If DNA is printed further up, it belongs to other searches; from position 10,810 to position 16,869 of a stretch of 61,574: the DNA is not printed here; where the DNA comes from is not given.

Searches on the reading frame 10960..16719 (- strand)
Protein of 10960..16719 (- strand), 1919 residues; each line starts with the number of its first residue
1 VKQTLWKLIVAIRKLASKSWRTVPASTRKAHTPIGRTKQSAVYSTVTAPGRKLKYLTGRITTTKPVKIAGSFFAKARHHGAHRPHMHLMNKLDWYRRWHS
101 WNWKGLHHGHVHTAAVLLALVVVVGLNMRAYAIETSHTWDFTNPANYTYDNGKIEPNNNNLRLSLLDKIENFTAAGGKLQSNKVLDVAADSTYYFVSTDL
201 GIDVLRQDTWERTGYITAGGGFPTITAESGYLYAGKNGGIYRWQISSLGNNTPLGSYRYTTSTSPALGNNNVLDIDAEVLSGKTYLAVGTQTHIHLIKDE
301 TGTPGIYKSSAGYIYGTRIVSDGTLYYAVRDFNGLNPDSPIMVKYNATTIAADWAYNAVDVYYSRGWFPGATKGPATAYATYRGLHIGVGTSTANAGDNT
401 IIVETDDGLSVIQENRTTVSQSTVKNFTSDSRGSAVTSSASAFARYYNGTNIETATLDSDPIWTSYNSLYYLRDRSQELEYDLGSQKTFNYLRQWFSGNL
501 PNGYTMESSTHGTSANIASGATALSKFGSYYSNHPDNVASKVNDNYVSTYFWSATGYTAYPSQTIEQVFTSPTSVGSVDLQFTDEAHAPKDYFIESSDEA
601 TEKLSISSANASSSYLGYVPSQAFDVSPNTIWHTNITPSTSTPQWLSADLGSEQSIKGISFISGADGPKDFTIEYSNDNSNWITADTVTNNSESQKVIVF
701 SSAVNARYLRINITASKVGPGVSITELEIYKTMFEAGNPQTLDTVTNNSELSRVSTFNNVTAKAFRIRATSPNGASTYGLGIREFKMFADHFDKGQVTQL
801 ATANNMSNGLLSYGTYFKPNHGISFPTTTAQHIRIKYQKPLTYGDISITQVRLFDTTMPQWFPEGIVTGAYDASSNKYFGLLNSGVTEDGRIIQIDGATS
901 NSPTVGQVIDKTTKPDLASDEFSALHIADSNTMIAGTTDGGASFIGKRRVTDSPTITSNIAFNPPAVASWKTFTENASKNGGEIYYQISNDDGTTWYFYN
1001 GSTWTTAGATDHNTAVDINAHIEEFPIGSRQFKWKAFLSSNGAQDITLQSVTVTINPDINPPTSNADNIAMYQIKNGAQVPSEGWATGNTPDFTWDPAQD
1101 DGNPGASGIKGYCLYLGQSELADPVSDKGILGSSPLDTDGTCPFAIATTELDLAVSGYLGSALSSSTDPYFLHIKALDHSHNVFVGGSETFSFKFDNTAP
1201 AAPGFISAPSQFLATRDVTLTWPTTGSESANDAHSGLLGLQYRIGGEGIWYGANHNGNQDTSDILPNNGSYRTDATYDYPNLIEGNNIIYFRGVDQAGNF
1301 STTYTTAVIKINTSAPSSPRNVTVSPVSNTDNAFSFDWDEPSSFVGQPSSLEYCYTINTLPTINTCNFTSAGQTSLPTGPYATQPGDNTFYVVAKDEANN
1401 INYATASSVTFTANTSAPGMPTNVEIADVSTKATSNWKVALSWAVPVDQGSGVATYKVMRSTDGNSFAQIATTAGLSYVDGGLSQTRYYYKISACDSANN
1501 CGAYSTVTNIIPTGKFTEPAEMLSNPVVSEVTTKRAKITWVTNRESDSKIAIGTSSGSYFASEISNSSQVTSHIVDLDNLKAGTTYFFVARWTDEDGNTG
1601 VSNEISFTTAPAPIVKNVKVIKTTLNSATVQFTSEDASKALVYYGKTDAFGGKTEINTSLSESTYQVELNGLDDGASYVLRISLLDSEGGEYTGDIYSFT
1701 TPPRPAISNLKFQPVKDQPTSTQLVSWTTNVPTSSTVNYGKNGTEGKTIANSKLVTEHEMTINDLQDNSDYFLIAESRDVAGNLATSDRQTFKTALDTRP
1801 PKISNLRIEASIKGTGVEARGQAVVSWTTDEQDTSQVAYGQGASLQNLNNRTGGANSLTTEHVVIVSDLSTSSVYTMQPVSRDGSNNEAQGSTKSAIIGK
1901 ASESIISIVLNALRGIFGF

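Call 86: search_protein_families(library=pfam, proteins=[window:10960-16719:-], max_evalue=0.00001)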
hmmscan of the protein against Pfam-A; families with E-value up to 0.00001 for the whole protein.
window:10960-16719:- (1919 aa): 4 families
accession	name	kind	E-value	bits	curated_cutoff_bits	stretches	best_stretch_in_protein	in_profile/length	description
PF00754.31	F5_F8_type_C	-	1.4e-22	80.6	28.2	1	609-723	2-123/127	F5/8 type C domain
PF22633.2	F5_F8_type_C_2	-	1.6e-17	64.3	27.8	1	623-711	2-91/91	NedA-like, galactose-binding domain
PF16656.11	Pur_ac_phosph_N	-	4.3e-09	37.3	30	0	1532-1609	11-93/93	Purple acid Phosphatase, N-terminal domain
PF00041.27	fn3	-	1e-08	35.7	25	0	1615-1690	3-74/84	Fibronectin type III domain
